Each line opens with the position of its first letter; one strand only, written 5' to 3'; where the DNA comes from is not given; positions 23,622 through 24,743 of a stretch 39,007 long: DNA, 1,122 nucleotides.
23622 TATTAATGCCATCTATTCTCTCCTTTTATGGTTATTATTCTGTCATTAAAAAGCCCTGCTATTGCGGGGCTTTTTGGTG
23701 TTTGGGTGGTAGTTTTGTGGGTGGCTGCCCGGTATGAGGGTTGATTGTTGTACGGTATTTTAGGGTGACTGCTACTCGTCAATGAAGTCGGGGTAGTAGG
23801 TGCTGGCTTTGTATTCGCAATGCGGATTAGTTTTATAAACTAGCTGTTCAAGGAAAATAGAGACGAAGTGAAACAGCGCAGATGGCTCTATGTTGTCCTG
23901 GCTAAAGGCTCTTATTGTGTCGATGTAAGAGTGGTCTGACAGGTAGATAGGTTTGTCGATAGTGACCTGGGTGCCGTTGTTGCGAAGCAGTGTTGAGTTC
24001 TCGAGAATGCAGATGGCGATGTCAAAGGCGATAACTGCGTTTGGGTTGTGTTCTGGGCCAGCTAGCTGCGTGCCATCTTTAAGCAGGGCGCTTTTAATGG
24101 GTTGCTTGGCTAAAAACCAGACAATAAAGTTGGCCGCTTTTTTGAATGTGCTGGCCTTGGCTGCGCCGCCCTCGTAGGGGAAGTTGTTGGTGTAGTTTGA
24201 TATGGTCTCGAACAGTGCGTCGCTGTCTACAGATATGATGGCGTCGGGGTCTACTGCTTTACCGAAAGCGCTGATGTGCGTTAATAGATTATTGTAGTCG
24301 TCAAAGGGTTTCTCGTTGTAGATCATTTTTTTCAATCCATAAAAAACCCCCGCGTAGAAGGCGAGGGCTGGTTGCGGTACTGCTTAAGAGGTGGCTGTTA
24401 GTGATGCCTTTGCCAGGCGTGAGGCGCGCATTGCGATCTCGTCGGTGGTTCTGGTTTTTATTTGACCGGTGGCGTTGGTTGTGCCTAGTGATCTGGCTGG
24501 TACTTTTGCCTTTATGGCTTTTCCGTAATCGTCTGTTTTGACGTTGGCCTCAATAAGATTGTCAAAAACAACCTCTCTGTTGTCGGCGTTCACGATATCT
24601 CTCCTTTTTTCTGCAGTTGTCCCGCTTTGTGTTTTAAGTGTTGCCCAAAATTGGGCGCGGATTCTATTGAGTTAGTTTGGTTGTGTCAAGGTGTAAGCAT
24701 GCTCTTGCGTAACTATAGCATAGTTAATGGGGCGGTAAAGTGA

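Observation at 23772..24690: Self-contained moron cassette beside the repressor: own promoter, 69-aa gene, attenuator hairpin, 184-aa gene, bidirectional terminator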

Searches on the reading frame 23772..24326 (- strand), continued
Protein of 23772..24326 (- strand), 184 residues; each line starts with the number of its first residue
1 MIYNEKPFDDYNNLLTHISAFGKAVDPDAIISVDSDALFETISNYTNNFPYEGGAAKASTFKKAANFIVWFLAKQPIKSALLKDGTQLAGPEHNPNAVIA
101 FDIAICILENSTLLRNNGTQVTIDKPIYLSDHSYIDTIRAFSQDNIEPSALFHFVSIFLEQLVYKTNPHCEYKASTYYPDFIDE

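Call 40: search_protein_families(library=pfam, alignment_id=A2, max_evalue=10)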
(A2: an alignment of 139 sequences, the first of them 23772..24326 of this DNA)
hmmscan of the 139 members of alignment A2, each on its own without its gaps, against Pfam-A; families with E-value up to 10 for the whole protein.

A. member 1, window:23772-24326:- (184 aa): 0 families

B. families by the number of members that match (of 139 scanned): 36 families (the first 25 are shown)
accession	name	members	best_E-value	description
PF20835.2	PA_Ig-like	1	0.00055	Anthrax protective antigen, immunoglobulin-like domain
PF00809.28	Pterin_bind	1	0.0026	Pterin binding enzyme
PF11811.13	DUF3331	1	0.025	Domain of unknown function (DUF3331)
PF00651.37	BTB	1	0.025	BTB/POZ domain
PF21108.3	MDN1_4th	1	0.041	Midasin AAA+ ATPase lid domain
PF20374.3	DUF6669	1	0.044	Family of unknown function (DUF6669)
PF17923.6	TetR_C_18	1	0.044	Tetracyclin repressor-like, C-terminal domain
PF13411.12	MerR_1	1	0.044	MerR HTH family regulatory protein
PF04054.21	Not1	1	0.045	CCR4-Not complex component, Not1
PF13240.11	Zn_Ribbon_1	1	0.045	zinc-ribbon domain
PF03719.21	Ribosomal_S5_C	1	0.053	Ribosomal protein S5, C-terminal domain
PF01849.23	NAC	1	0.053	NAC domain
PF13635.12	DUF4143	1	0.055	Domain of unknown function (DUF4143)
PF17459.7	DUF5422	1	0.056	Family of unknown function (DUF5422)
PF19971.4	TCAD2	1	0.056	Ternary complex associated domain 2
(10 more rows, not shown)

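Call 72: search_protein_families(library=pfam, alignment_id=A5, max_evalue=0.00001)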
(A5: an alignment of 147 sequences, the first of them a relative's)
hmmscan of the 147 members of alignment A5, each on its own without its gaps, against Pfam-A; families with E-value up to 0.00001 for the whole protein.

A. member 1, L006:320-763:+ (147 aa): 0 families

B. families by the number of members that match (of 147 scanned): 133 families (the first 25 are shown)
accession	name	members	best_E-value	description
PF07728.20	AAA_5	3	1.2e-35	AAA domain (dynein-related subfamily)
PF00004.35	AAA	2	1.4e-20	ATPase family associated with various cellular activities (AAA)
PF01797.21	Y1_Tnp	2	9.8e-19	Transposase IS200 like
PF01381.28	HTH_3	2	1.2e-14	Helix-turn-helix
PF18934.5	DUF5682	1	2.5e-239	Family of unknown function (DUF5682)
PF00330.25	Aconitase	1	1.8e-173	Aconitase family (aconitate hydratase)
PF04262.19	Glu_cys_ligase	1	3.2e-162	Glutamate-cysteine ligase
PF00873.25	ACR_tran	1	1.5e-150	AcrB/AcrD/AcrF family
PF00171.27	Aldedh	1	4.2e-144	Aldehyde dehydrogenase family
PF00183.23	HSP90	1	2e-130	Hsp90 protein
PF00180.25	Iso_dh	1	1.1e-106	Isocitrate/isopropylmalate dehydrogenase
PF05362.19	Lon_C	1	8.9e-96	Lon protease (S16) C-terminal proteolytic domain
PF01619.24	Pro_dh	1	5e-91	Proline dehydrogenase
PF00793.26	DAHP_synth_1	1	2.1e-84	DAHP synthetase I family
PF00574.28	CLP_protease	1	3.7e-84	Clp protease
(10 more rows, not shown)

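Call 73: search_protein_families(library=padloc, alignment_id=A5, max_evalue=0.00001)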
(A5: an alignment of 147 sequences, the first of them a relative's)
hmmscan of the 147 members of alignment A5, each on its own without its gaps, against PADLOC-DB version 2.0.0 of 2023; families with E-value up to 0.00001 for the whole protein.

A. member 1, L006:320-763:+ (147 aa): 0 families

B. families by the number of members that match (of 147 scanned): 114 families (the first 25 are shown)
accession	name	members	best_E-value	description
PDLC03838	DolB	2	8e-10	-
PDLC02196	IetA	2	1.1e-09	-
PDLC03044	REase_I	1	0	Type I restriction enzyme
PDLC03360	MTase_II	1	1.1e-185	Type II methyltransferase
PDLC03995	PD-Lambda-5_A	1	1.2e-168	-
PDLC05021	PDC-S44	1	3.4e-119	-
PDLC04018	PD-Lambda-5_B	1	1e-115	-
PDLC03041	REase_I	1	7.5e-100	Type I restriction enzyme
PDLC03358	MTase_II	1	5.2e-95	Type II methyltransferase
PDLC03040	REase_I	1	1.7e-86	Type I restriction enzyme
PDLC03322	MTase_II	1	1.3e-75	Type II methyltransferase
PDLC04019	PD-Lambda-5_B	1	2.5e-69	-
PDLC03048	REase_I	1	2.5e-68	Type I restriction enzyme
PDLC03998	PD-Lambda-5_A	1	4.1e-57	-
PDLC04639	PDC-M41B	1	2.5e-55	-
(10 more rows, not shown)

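Call 97: search_protein_families(library=pfam, proteins=[L025:6731-7201:+, L026:6860-7531:+, L026:8659-10623:+, L024:8825-9973:-, L007:6921-7940:+, L019:4880-5479:+, L012:3018-4025:+, L022:4024-4497:+, L014:6357-7532:+, P0140], max_evalue=0.001)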
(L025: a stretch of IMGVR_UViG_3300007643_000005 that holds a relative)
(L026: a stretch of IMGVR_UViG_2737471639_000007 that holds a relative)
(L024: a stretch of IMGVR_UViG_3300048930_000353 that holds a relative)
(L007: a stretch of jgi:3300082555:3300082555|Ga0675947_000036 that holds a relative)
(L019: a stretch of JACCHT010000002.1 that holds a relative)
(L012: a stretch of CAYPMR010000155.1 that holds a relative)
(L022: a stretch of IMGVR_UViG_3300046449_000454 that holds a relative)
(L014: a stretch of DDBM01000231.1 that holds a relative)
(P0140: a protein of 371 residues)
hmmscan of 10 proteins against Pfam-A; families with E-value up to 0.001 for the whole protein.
L025:6731-7201:+ (156 aa): 4 families
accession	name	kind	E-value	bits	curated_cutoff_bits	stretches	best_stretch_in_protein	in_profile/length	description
PF01381.28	HTH_3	-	1.2e-14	54.5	23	1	35-90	1-55/55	Helix-turn-helix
PF13560.12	HTH_31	-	5.9e-09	36.6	27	1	31-86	2-57/64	Helix-turn-helix domain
PF12844.13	HTH_19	-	9.8e-09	35.4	30.2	1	32-93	1-61/64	Helix-turn-helix domain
PF13443.12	HTH_26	-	2.3e-07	31.4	22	1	34-88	1-55/63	Cro/C1-type HTH DNA-binding domain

L026:6860-7531:+ (223 aa): 1 family
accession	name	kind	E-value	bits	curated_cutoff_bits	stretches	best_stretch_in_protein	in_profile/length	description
PF08346.17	AntA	-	1.6e-24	86.7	27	1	28-96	1-68/68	AntA/AntB antirepressor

L026:8659-10623:+ (654 aa): 1 family
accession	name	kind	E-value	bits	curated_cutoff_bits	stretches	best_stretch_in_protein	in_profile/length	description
PF10145.14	PhageMin_Tail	-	4e-06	27.3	33.2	1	17-174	46-201/201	Phage-related minor tail protein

L024:8825-9973:- (382 aa): 1 family
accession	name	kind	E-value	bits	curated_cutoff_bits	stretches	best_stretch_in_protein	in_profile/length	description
PF00589.27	Phage_integrase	-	5.8e-10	39.7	27.1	1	207-350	25-165/172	Phage integrase family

L007:6921-7940:+ (339 aa): 1 family
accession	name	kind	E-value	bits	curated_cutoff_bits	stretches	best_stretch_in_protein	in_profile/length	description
PF00589.27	Phage_integrase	-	0.00059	20.1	27.1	0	196-305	26-133/172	Phage integrase family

L019:4880-5479:+ (199 aa): 1 family
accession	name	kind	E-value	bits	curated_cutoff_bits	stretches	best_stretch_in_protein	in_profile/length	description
PF01797.21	Y1_Tnp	-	2.2e-15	57.3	23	1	2-102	16-120/121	Transposase IS200 like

L012:3018-4025:+ (335 aa): 1 family
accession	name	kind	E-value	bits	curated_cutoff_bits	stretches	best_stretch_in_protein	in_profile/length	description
PF10546.14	P63C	-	1.6e-31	109.2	26.1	1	197-288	2-93/93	P63C domain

L022:4024-4497:+ (157 aa): 0 families

L014:6357-7532:+ (391 aa): 2 families
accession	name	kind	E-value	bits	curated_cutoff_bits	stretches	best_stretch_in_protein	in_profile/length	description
PF05762.20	VWA_CoxE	-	1.9e-50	171.8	26.4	1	155-366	6-218/222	VWA domain containing CoxE-like protein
PF13519.12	VWA_2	-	1.3e-07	32.7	27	1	215-305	1-105/107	von Willebrand factor type A domain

P0140 (371 aa): 1 family
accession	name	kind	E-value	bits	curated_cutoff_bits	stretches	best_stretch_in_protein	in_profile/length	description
PF04471.18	Mrr_cat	-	7.1e-06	26.6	21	1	34-141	4-112/115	Restriction endonuclease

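Call 101: find_related_loci(query=A1, collection=metagenome_contigs, flank=3000)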
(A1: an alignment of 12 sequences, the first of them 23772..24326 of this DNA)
Query A1 (184 aa) in metagenome_contigs; peptide patterns used: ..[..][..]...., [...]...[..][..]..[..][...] (x = any residue, [..] = any of these).
453 stretches matched a pattern; 21 encode a relative of the query (tblastn E <= 1e-3); 21 distinct loci.
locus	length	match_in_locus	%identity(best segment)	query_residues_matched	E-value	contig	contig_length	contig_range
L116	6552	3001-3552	92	1-184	1e-115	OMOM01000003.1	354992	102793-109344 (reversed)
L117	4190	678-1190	42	1-173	3e-44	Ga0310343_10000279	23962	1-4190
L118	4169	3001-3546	42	1-179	5e-43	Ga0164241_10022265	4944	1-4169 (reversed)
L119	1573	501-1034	41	1-179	3e-43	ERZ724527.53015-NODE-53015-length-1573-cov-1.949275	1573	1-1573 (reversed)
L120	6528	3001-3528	36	1-177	5e-32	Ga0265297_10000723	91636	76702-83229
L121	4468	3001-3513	34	1-172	6e-29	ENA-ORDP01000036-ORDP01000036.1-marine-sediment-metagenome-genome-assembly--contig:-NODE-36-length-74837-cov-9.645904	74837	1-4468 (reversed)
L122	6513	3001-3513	35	1-173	9e-28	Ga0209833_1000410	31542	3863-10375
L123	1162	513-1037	33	1-177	7e-27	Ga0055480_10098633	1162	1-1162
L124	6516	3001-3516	35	3-174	3e-26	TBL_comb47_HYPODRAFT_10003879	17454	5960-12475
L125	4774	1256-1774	32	1-174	3e-26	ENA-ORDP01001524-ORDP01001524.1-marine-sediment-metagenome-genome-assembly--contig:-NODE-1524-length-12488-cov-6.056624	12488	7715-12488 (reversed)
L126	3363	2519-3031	34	1-172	1e-24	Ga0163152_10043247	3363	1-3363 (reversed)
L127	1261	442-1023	31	1-182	2e-24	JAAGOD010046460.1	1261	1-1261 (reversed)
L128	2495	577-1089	34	1-172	1e-23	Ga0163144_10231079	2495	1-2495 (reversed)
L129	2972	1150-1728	31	1-182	2e-23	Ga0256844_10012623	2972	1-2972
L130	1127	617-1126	30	1-161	2e-23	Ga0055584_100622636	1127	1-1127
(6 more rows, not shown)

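Call 107: search_protein_families(library=phrogs, alignment_id=A2, max_evalue=0.01)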
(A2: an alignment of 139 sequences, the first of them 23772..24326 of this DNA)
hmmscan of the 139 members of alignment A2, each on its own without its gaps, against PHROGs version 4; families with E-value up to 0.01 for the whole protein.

A. member 1, window:23772-24326:- (184 aa): 0 families

B. families by the number of members that match (of 139 scanned): 5 families
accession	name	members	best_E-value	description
phrog_20939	-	1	0.0014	-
phrog_7526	-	1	0.0016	-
phrog_792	-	1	0.0041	major tail protein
phrog_18621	-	1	0.0081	-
phrog_23642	-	1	0.0097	-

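Call 112: search_dna_similar(query=window:23772-24326:-, collection=phages, mode=protein, max_evalue=0.001)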
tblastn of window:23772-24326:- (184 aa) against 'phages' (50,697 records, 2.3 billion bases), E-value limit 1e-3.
No match.

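Call 113: search_dna_similar(query=window:23772-24326:-, collection=plasmids, mode=protein, max_evalue=0.001)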
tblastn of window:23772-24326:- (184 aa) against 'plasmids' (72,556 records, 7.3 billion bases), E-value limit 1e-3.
No match.

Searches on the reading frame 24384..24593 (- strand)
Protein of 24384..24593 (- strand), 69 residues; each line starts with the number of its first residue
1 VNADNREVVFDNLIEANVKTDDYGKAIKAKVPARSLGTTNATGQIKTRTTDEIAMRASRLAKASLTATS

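Call 3: search_protein_families(library=pfam, proteins=[window:24384-24593:-], max_evalue=1)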
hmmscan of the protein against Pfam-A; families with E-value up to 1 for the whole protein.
window:24384-24593:- (69 aa): 0 families

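Call 4: search_protein_families(library=phrogs, proteins=[window:24384-24593:-], max_evalue=1)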
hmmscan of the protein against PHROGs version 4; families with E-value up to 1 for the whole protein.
window:24384-24593:- (69 aa): 2 families
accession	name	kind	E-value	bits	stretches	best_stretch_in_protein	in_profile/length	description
phrog_30535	-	unknown function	0.015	16.3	1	13-61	8-56/125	-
phrog_10878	-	unknown function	0.23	12.8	1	8-62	40-95/104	-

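Call 5: search_protein_families(library=padloc, proteins=[window:24384-24593:-], max_evalue=10)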
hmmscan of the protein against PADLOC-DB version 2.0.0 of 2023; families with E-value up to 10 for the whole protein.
window:24384-24593:- (69 aa): 0 families

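Call 6: search_protein_families(library=ncbifam, proteins=[window:24384-24593:-], max_evalue=10)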
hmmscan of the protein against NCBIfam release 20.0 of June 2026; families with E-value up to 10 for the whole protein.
window:24384-24593:- (69 aa): 0 families

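Call 11: find_homologous_proteins(query=window:24384-24593:-, max_evalue=0.01)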
Query window:24384-24593:- (69 aa): 3 proteins with E <= 0.01 among 3 candidates.
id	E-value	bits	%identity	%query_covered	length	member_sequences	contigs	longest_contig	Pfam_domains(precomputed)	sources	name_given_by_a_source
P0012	8.7e-32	125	91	100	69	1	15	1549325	-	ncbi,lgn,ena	-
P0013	2.3e-31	123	90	100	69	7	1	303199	-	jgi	jgi:hypothetical protein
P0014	3.5e-30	119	88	100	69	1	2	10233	-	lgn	-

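Call 13: find_encoding_contigs(protein=P0012, flank=8000, max_places=6)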
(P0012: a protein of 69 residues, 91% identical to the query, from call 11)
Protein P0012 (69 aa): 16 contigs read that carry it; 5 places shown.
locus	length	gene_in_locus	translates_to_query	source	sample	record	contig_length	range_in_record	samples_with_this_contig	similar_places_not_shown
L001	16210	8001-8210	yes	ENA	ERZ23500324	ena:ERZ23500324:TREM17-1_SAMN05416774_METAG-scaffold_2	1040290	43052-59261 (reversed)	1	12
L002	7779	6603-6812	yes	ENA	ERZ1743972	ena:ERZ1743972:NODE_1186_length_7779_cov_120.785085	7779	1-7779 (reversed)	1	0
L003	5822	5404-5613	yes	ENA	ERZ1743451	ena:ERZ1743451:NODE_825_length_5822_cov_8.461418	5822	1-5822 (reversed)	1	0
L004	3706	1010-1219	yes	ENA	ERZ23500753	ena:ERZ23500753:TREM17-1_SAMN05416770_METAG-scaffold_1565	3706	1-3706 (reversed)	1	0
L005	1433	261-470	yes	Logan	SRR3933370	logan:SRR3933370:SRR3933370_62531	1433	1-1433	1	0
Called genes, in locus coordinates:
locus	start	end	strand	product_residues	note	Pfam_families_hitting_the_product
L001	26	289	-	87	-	-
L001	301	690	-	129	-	-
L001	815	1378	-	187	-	-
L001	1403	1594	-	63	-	-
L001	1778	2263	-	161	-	PF00436:SSB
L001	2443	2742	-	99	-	-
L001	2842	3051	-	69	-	-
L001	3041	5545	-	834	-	PF08707:PriCT_2, PF13362:Toprim_3, PF19263:DUF5906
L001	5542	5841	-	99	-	-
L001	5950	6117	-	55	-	-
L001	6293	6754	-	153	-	-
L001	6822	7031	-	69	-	PF09048:Cro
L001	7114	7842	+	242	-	PF00717:Peptidase_S24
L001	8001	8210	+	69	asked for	-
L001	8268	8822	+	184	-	-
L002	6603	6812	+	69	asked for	-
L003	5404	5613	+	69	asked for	-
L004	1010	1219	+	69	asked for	-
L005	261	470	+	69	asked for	-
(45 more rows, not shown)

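Call 89: predict_structure(alignment_id=A8)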
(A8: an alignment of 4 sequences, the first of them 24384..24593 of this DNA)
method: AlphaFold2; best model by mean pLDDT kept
length: 69 residues; sequences in the alignment: 4
mean_pLDDT: 61.9   pTM: 0.29
mean pLDDT of the five models: 61.9, 54.9, 50.1, 47.1, 44.0
residues with pLDDT >= 90: 0; 70-90: 13; 50-70: 52; < 50: 4
segments of 3 or more residues with pLDDT < 50: none
pLDDT, mean of each block of 10 residues (from residue 1): 56 70 77 60 60 58 52
secondary structure, 60 per line:
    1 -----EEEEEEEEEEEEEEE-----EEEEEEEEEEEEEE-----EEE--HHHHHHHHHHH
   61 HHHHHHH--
elements in order: E6-20 E26-39 E45-47 H50-67

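Call 106: search_protein_families(library=phrogs, alignment_id=A4, max_evalue=1)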
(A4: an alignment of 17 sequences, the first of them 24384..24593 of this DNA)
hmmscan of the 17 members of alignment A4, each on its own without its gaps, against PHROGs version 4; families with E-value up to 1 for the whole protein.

A. member 1, window:24384-24593:- (69 aa): 2 families
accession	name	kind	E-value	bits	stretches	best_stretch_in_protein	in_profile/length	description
phrog_30535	-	unknown function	0.015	16.3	1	13-61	8-56/125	-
phrog_10878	-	unknown function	0.23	12.8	1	8-62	40-95/104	-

B. families by the number of members that match (of 17 scanned): 10 families
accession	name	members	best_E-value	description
phrog_10878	-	2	0.2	-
phrog_10819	-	1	0.0066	-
phrog_30535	-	1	0.015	-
phrog_25754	-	1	0.024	-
phrog_13463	-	1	0.037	endolysin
phrog_25865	-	1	0.069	-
phrog_27342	-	1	0.098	-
phrog_11631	-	1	0.13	-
phrog_2826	-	1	0.14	-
phrog_24037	-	1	0.16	-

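Call 108: search_solved_structures(query=A4, max_evalue=10)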
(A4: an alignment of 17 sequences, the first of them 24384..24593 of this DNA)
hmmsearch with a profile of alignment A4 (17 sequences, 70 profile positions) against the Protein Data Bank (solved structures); distinct sequences matched with E-value up to 10: 5.
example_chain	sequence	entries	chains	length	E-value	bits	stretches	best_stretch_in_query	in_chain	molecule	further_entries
9r1n_A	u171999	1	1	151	0.2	14.9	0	41-69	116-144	sc-apCC-4-DPH-2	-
9r1l_A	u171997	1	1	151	0.83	12.9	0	47-67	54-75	sc-apCC-4-SN38-1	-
8a3k_UNK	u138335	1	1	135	0.84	12.9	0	41-68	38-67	sc-apCC-4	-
9r1m_A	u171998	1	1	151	1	12.6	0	41-69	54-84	sc-apCC-4-LMF-1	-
2el7_A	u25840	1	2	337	1.9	11.7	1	6-32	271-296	Tryptophanyl-tRNA synthetase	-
